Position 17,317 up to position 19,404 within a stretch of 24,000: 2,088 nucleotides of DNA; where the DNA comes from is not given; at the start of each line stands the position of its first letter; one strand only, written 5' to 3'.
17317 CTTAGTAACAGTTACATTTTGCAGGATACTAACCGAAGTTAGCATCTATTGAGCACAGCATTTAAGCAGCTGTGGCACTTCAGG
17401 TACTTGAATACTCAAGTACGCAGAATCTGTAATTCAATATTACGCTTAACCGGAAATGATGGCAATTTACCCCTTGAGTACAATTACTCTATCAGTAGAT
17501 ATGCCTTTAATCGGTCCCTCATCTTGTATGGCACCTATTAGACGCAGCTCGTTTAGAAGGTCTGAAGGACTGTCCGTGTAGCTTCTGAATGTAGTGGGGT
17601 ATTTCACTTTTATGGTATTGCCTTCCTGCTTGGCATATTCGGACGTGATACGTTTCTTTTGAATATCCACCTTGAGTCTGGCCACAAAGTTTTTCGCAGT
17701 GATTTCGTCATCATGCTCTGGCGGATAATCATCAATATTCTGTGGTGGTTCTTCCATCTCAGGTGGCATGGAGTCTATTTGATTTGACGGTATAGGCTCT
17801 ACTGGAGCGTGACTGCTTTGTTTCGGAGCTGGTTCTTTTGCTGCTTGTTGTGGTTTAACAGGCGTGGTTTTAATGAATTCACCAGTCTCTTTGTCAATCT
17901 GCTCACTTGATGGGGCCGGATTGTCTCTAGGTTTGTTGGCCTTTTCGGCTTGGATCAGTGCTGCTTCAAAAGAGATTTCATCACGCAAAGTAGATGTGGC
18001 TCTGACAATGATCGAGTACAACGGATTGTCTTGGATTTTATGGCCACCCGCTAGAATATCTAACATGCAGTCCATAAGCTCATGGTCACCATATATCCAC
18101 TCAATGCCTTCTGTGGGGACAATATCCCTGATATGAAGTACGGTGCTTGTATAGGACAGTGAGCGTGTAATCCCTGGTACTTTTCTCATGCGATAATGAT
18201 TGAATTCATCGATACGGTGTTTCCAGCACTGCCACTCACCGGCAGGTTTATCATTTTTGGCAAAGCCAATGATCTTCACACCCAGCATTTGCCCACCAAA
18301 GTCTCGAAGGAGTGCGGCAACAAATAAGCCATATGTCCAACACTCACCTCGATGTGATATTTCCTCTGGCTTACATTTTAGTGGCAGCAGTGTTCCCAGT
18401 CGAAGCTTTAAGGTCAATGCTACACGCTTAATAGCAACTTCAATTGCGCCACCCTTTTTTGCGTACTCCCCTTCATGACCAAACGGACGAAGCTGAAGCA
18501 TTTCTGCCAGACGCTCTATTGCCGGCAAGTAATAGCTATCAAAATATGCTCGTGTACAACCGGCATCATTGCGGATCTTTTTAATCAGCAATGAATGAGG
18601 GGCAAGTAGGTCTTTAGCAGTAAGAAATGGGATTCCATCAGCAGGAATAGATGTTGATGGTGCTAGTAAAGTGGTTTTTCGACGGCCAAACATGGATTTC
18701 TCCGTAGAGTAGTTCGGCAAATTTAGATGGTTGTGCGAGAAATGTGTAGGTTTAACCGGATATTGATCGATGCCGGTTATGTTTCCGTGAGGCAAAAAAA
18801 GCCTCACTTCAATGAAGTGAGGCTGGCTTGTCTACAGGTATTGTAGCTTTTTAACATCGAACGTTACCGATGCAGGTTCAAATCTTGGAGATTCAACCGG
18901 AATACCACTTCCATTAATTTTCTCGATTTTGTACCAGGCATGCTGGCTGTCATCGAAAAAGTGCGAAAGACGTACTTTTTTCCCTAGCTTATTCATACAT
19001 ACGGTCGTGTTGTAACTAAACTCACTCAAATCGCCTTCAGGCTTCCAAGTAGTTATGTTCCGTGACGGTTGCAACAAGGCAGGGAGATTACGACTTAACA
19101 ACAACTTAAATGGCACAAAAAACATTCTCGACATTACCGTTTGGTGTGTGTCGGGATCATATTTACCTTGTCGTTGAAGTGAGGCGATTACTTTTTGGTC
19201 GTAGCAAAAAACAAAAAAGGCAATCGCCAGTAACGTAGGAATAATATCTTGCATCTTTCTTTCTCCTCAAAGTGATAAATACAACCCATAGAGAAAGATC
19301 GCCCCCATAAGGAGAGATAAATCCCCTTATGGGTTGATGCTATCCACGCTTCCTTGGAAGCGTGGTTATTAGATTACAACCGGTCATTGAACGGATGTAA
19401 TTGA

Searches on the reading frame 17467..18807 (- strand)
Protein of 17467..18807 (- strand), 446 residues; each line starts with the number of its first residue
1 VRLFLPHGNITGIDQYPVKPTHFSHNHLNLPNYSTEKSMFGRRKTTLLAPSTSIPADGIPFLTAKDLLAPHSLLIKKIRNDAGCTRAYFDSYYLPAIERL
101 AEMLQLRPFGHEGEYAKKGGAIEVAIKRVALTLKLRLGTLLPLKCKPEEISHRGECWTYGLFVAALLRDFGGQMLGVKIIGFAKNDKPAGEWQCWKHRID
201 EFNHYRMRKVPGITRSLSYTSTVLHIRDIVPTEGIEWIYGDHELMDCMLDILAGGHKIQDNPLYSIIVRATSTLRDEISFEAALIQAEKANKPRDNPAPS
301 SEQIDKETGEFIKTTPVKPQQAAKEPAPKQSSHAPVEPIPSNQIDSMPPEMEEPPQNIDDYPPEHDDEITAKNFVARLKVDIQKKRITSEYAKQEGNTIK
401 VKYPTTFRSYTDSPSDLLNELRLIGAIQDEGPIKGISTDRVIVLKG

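Call 14: search_protein_families(library=ncbifam, proteins=[window:17467-18807:-], max_evalue=0.01)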
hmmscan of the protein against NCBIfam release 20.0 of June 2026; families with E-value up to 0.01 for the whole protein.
window:17467-18807:- (446 aa): 2 families
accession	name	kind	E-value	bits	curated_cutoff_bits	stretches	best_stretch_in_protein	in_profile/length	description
NF041494.1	MobH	equivalog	7.6e-31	107.3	200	1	58-273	1-218/340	MobH family relaxase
TIGR03760.1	ICE_TraI_Pfluor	equivalog_domain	1.3e-26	93.6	161.4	1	61-271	6-210/218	integrating conjugative element relaxase, PFGI-1 class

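Call 54: find_homologous_proteins(query=window:17467-18693:-, max_evalue=1e-10)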
Query window:17467-18693:- (408 aa): 23 proteins with E <= 1e-10 among 8000 candidates.
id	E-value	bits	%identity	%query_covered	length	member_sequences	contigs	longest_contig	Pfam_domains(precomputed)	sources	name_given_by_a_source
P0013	2.0e-269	911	98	100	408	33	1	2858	PF07514.18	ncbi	-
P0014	6.2e-257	870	93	100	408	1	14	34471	PF07514.18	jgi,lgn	jgi:hypothetical protein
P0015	6.3e-256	867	92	100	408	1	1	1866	PF07514.18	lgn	-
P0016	7.4e-255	863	92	100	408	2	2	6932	PF07514.18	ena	-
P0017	6.7e-252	854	91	100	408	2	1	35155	PF07514.18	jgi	jgi:hypothetical protein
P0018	6.0e-251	850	91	100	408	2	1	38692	PF07514.18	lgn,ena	-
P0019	1.2e-247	840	90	100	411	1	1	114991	PF07514.18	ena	-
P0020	2.0e-245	832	89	100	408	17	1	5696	PF07514.18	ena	-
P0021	5.4e-215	732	81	100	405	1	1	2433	PF07514.18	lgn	-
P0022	1.6e-195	668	74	100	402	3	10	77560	PF07514.18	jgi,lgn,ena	-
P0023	3.0e-194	664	72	100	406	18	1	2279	PF07514.18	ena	-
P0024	1.4e-165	569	63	99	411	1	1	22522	PF07514.18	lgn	-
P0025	4.0e-154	532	57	100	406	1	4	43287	PF07514.18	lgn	-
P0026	7.2e-149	514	57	100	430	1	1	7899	PF07514.18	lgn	-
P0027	1.9e-148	513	57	100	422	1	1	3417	PF07514.18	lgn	-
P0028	1.2e-127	444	52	100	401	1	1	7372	PF07514.18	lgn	-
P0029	6.3e-124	432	51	100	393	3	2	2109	PF07514.18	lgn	-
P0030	3.7e-123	430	51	100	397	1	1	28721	PF07514.18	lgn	-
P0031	1.4e-122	428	51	100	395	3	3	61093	PF07514.18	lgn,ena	-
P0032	3.5e-120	420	51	100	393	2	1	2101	PF07514.18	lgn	-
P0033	1.9e-118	414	49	100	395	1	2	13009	PF07514.18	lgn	-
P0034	9.3e-117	409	48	97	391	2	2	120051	PF07514.18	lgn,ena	-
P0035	1.9e-62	230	45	56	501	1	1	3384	PF07514.18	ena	-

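Call 55: find_encoding_contigs(protein=P0024, flank=8000, max_places=1)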
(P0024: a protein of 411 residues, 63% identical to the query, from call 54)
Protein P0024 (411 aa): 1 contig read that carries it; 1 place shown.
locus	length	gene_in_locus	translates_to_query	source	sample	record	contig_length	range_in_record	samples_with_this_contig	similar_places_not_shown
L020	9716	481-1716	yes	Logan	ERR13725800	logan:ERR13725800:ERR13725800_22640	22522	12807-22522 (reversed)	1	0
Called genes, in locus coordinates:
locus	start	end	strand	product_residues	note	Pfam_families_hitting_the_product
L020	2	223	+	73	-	?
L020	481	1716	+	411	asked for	PF07514:TraI_2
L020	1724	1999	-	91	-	-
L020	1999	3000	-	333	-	PF17989:ALP_N, PF21522:MreB-like_C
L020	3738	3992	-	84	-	-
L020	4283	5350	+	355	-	PF12835:Integrase_1, PF00589:Phage_integrase (weak)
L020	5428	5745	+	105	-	-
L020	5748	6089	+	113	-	-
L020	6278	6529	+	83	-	PF02599:CsrA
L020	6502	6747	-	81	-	-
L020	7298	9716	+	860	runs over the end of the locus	PF02463:SMC_N (weak), PF13476:AAA_23 (weak), PF13166:AAA_13, PF13175:AAA_15 (faint), PF13304:AAA_21 (weak), PF02463:SMC_N (weak)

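Call 56: find_encoding_contigs(protein=P0030, flank=8000, max_places=1)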
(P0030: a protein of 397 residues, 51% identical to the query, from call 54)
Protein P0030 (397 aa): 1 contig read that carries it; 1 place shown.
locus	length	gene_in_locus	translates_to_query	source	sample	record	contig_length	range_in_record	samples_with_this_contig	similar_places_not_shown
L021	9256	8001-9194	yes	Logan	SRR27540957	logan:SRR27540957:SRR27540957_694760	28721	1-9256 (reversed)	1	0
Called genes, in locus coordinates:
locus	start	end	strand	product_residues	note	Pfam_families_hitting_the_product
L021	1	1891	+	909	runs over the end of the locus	PF11130:TraC_F_IV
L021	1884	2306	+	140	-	PF07511:DUF1525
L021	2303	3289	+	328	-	PF06834:TraU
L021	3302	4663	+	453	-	-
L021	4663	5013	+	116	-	-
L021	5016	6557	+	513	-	PF07916:TraG_N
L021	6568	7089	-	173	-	-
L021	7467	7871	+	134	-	-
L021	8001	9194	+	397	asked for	PF07514:TraI_2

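Call 57: find_encoding_contigs(protein=P0031, flank=8000, max_places=2)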
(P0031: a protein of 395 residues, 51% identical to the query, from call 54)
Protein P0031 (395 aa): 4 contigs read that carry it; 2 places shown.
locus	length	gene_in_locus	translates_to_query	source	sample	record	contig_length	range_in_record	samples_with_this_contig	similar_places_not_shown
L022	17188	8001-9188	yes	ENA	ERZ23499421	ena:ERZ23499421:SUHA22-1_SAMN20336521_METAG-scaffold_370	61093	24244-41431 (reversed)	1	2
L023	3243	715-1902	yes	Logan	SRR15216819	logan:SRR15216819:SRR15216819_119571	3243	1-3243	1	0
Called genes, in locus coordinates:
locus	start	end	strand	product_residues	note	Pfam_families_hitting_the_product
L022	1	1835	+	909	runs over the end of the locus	PF11130:TraC_F_IV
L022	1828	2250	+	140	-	PF07511:DUF1525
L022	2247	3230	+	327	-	PF06834:TraU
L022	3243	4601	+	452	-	-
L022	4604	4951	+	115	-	-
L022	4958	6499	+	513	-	PF07916:TraG_N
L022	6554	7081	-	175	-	-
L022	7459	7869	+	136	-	-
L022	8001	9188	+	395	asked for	PF07514:TraI_2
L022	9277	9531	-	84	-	-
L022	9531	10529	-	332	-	PF17989:ALP_N, PF21522:MreB-like_C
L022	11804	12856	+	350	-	PF12835:Integrase_1, PF00589:Phage_integrase (weak)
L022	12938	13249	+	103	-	-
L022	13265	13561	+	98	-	-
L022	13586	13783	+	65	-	PF02599:CsrA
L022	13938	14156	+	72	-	-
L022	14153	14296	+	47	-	-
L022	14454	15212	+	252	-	-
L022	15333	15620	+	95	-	-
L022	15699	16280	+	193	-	-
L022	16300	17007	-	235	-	-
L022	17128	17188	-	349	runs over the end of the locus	-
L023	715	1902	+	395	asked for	PF07514:TraI_2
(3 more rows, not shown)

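Call 58: find_encoding_contigs(protein=P0034, flank=8000, max_places=2)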
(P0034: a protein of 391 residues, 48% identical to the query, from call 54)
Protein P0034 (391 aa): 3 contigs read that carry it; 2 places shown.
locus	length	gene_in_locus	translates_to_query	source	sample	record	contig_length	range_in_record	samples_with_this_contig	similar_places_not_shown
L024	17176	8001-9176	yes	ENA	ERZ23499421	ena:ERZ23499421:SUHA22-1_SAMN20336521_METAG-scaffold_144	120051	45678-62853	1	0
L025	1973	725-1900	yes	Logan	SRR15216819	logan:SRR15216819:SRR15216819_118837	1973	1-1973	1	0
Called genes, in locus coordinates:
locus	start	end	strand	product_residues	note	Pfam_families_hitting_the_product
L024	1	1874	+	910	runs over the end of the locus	PF11130:TraC_F_IV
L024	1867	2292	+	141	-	PF07511:DUF1525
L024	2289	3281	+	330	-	PF06834:TraU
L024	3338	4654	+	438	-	-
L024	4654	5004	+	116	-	-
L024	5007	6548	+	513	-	PF07916:TraG_N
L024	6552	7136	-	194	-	-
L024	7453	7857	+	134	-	-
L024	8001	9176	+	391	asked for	PF07514:TraI_2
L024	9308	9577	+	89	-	-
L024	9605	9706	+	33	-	-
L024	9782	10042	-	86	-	-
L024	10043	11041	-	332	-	PF17989:ALP_N, PF21522:MreB-like_C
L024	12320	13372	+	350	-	PF12835:Integrase_1, PF00589:Phage_integrase (weak)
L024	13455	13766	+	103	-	-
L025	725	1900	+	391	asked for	PF07514:TraI_2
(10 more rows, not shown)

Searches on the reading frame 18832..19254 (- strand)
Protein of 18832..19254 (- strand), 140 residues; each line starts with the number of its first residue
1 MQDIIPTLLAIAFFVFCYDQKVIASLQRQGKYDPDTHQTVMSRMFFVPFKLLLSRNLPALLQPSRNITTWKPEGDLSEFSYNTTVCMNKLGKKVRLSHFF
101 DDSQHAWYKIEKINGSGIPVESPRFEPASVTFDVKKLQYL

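Call 14: search_protein_families(library=ncbifam, proteins=[window:18832-19254:-], max_evalue=0.01)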
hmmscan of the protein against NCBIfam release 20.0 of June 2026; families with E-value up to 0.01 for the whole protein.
window:18832-19254:- (140 aa): 0 families

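Call 31: search_dna_similar(query=window:18832-19254:-, collection=plasmids, mode=protein, max_evalue=0.001, max_rows=40)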
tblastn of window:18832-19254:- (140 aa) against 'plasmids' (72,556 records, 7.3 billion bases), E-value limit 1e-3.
Records with a match: 2; places in all: 2; records where one place covers at least 80% of the query: 2.
Best place of each record, by identity: 60-80% 2.
By first word of the organism name: Methylophaga 2.
By predicted mobility (MOB-suite, as given by PLSDB): non-mobilizable 2.
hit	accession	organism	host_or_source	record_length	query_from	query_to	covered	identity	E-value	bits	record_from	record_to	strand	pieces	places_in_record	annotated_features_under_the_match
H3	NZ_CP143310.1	Methylophaga thalassica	cell culture,A deep sea sediment sample ...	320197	1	140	100%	69.3%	8e-56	194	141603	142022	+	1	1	hypothetical protein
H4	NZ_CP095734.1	Methylophaga pinxianii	pure culture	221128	1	140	100%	64.3%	6e-57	197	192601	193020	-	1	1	hypothetical protein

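Call 33: get_annotated_region(hit=H4, flank=5000)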
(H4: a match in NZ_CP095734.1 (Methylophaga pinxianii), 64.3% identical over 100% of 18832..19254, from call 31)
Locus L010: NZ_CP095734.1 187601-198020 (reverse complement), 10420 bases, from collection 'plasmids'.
description: Methylophaga pinxianii strain TMB1265 plasmid pWTT2411, complete sequence
organism: Methylophaga pinxianii (NCBI taxid 2881052)
taxonomy: Bacteria; Pseudomonadota; Gammaproteobacteria; Thiotrichales; Piscirickettsiaceae; Methylophaga; Methylophaga pinxianii
host: -; source: pure culture; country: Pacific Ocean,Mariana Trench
typing (MOB-suite, as given by PLSDB): non-mobilizable
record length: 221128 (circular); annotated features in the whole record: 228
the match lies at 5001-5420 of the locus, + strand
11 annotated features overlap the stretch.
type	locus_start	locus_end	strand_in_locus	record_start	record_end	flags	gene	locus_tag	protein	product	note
CDS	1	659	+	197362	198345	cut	-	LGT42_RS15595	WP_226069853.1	TIGR03756 family integrating conjugative element protein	-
CDS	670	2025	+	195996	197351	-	-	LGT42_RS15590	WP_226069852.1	integrating conjugative element protein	-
CDS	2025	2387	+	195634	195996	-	-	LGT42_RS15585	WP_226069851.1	hypothetical protein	-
CDS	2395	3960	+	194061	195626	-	-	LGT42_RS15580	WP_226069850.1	conjugal transfer protein TraG N-terminal domain-containing protein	-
CDS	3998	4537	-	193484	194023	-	-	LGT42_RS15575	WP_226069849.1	hypothetical protein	-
CDS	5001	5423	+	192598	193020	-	-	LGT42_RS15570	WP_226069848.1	hypothetical protein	-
CDS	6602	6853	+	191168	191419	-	-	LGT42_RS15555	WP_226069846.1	hypothetical protein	-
CDS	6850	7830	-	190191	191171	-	moaA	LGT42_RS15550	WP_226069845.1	GTP 3',8-cyclase MoaA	GO:0006777 - Mo-molybdopterin cofactor biosynthetic process [Evidence IEA]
CDS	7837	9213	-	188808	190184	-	-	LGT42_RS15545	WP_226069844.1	pyridine nucleotide-disulfide oxidoreductase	-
CDS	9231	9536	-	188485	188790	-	-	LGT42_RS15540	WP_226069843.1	4Fe-4S dicluster domain-containing protein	-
CDS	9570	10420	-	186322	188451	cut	-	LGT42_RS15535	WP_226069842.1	molybdopterin oxidoreductase family protein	-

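Call 39: find_homologous_proteins(query=window:18832-19254:-, max_evalue=0.001)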
Query window:18832-19254:- (140 aa): 12 proteins with E <= 0.001 among 36 candidates.
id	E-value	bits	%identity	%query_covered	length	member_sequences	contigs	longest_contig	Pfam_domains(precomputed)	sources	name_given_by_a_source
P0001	1.1e-88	312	99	100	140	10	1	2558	-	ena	-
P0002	1.1e-59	218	68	100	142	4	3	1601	-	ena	-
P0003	3.2e-59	217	68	100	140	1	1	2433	-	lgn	-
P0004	6.8e-59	216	70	100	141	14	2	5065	-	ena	-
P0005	6.8e-59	216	69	100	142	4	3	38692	-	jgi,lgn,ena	jgi:hypothetical protein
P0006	8.6e-59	215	68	100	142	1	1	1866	-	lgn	-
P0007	2.1e-57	211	69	100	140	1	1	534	-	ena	-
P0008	4.8e-57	210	67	100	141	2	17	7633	-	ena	-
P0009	5.5e-57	209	69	100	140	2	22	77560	-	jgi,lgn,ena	-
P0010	1.0e-56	209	69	100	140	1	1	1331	-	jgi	-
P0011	1.2e-51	192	59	100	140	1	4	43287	-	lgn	-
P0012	1.3e-37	147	50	100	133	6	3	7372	-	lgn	-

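Call 40: find_encoding_contigs(protein=P0012, flank=6000, max_places=3)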
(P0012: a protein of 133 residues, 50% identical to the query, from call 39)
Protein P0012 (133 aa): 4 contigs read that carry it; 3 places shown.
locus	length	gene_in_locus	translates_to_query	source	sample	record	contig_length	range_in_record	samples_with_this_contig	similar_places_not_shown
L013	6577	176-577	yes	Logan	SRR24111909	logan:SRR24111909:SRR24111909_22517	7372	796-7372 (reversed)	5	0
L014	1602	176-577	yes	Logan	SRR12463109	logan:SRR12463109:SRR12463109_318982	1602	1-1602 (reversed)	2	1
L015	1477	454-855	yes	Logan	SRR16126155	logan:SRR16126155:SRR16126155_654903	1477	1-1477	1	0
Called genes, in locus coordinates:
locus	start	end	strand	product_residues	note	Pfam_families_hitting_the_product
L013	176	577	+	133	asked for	-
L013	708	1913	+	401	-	PF07514:TraI_2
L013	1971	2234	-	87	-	-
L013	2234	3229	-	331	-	PF17989:ALP_N, PF21522:MreB-like_C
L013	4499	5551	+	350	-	PF00589:Phage_integrase (faint), PF12835:Integrase_1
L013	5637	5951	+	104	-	-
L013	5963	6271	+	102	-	-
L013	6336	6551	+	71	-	PF02599:CsrA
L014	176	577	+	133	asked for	-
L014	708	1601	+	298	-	?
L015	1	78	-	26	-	?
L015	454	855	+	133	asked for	-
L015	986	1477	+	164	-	?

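Call 41: find_encoding_contigs(protein=P0011, flank=6000, max_places=3)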
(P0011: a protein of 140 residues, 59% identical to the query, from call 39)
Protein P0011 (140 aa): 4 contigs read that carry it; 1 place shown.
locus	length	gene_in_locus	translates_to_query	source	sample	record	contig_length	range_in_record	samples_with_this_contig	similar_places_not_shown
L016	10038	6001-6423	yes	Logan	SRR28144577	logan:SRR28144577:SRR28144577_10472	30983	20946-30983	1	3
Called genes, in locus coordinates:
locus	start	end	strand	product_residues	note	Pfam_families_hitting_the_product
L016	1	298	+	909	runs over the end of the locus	PF11130:TraC_F_IV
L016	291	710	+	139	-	PF07511:DUF1525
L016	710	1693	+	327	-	PF06834:TraU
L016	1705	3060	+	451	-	-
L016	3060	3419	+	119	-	-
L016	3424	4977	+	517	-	PF07916:TraG_N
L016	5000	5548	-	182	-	-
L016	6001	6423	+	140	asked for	-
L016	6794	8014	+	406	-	PF07514:TraI_2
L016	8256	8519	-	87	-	-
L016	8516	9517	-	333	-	PF17989:ALP_N, PF21522:MreB-like_C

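Call 42: find_encoding_contigs(protein=P0009, flank=6000, max_places=3)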
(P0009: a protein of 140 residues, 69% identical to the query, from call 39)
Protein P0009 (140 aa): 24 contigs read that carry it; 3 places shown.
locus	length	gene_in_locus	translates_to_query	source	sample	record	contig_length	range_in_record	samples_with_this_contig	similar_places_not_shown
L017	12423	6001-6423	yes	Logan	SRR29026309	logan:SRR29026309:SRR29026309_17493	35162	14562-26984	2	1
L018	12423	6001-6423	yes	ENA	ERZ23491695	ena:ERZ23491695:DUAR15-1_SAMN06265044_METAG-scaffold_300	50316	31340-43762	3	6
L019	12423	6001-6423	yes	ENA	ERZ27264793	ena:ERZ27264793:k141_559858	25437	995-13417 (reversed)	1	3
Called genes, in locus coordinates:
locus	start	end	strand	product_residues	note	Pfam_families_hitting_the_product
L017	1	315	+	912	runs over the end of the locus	PF11130:TraC_F_IV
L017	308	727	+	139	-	PF07511:DUF1525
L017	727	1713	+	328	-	PF06834:TraU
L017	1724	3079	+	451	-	-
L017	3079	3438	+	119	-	-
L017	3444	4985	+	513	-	PF07916:TraG_N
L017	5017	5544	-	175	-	-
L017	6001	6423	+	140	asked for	-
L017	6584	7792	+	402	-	PF07514:TraI_2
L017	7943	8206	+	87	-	-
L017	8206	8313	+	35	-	-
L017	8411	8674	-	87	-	-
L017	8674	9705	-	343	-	PF17989:ALP_N, PF21522:MreB-like_C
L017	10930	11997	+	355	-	PF12835:Integrase_1, PF00589:Phage_integrase (weak)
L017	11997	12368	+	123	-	-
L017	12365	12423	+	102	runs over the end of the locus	-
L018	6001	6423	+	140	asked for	-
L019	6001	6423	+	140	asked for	-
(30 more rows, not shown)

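Call 91: search_protein_families(library=pfam, proteins=[window:18832-19254:-], max_evalue=0.01)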
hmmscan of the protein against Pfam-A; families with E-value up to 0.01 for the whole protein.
window:18832-19254:- (140 aa): 0 families

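Call 106: predict_structure(alignment_id=A9)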
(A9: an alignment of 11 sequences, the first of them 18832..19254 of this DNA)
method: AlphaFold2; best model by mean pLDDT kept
length: 140 residues; sequences in the alignment: 11
mean_pLDDT: 77.2   pTM: 0.47
mean pLDDT of the five models: 77.2, 73.6, 68.5, 67.2, 67.2
residues with pLDDT >= 90: 30; 70-90: 73; 50-70: 17; < 50: 20
segments of 3 or more residues with pLDDT < 50: 47-55, 57-67
pLDDT, mean of each block of 10 residues (from residue 1): 76 86 84 72 55 47 47 80 89 92 89 91 89 85
secondary structure, 60 per line:
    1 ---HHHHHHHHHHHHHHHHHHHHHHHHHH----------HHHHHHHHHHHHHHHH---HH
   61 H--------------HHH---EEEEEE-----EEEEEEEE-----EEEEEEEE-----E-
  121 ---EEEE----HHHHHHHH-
elements in order: H4-29 H40-55 E82-87 E93-100 E106-113 E124-127 H132-139

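Call 108: fold_search(model_id=the predicted structure, library=pdb)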
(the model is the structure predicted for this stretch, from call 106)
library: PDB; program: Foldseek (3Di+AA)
matches with E <= 10: 595; with E <= 0.001: 0
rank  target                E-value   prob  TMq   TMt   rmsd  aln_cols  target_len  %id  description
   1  2xf3_B                4.4e-01  0.28  0.26  0.10  18.6       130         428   12  Structural and mechanistic studies on a cephalosporin esterase from the clavulanic acid biosynthesis pathway (released 2011-06-29)
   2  2xgn_B                5.2e-01  0.25  0.26  0.10  18.4       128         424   12  Structural and mechanistic studies on a cephalosporin esterase from the clavulanic acid biosynthesis pathway (released 2011-06-29)
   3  8i34_B                7.3e-01  0.25  0.24  0.20   9.4        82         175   20  The crystal structure of EPD-BCP1 from a marine sponge (released 2023-08-16)
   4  3r32_B                7.3e-01  0.11  0.15  0.15   9.9        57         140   14  Crystal structure of Arthrobacter sp. strain SU 4-hydroxybenzoyl CoA thioesterase mutant E73A complexed with 4-hydroxy (released 2012-03-28)
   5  7snr_B                7.7e-01  0.44  0.21  0.19   4.1        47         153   13  2.00A Resolution Structure of NanoLuc Luciferase (released 2022-11-16)
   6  5b0u_B                7.7e-01  0.44  0.21  0.18   4.1        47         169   13  Crystal structure of the mutated 19 kDa protein of Oplophorus luciferase (nanoKAZ) (released 2016-01-13)
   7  6p4p_B                7.7e-01  0.16  0.17  0.20  10.1        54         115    7  Salmonella typhi PltB Homopentamer N29K Mutant (released 2020-03-25)
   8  4ldu                  7.7e-01  0.11  0.16  0.07  16.1        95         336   12  Crystal structure of the DNA binding domain of Arabidopsis thaliana auxin response factor 5 (released 2014-02-12)
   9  2xep_B                8.2e-01  0.20  0.26  0.10  18.3       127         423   12  Structural and mechanistic studies on a cephalosporin esterase from the clavulanic acid biosynthesis pathway (released 2011-06-29)
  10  4k6l_A                8.2e-01  0.13  0.17  0.20  10.0        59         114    8  Structure of Typhoid Toxin (released 2013-07-17)
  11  2xf3_A                8.7e-01  0.54  0.26  0.10   4.5        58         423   10  Structural and mechanistic studies on a cephalosporin esterase from the clavulanic acid biosynthesis pathway (released 2011-06-29)
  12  2xgn_A                9.2e-01  0.54  0.26  0.10   4.5        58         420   10  Structural and mechanistic studies on a cephalosporin esterase from the clavulanic acid biosynthesis pathway (released 2011-06-29)
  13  4f8b_B                9.2e-01  0.14  0.18  0.18  11.9       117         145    8  Crystal Structure of the Covalent Thioimide Intermediate of Unimodular Nitrile Reductase QueF (released 2012-07-11)
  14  4rhr_B                9.7e-01  0.13  0.19  0.22  10.5        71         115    7  Crystal structure of PltB (released 2014-10-29)
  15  7sns_B                1.0e+00  0.41  0.21  0.18   4.9        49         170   12  1.55A Resolution Structure of NanoLuc Luciferase (released 2022-11-16)
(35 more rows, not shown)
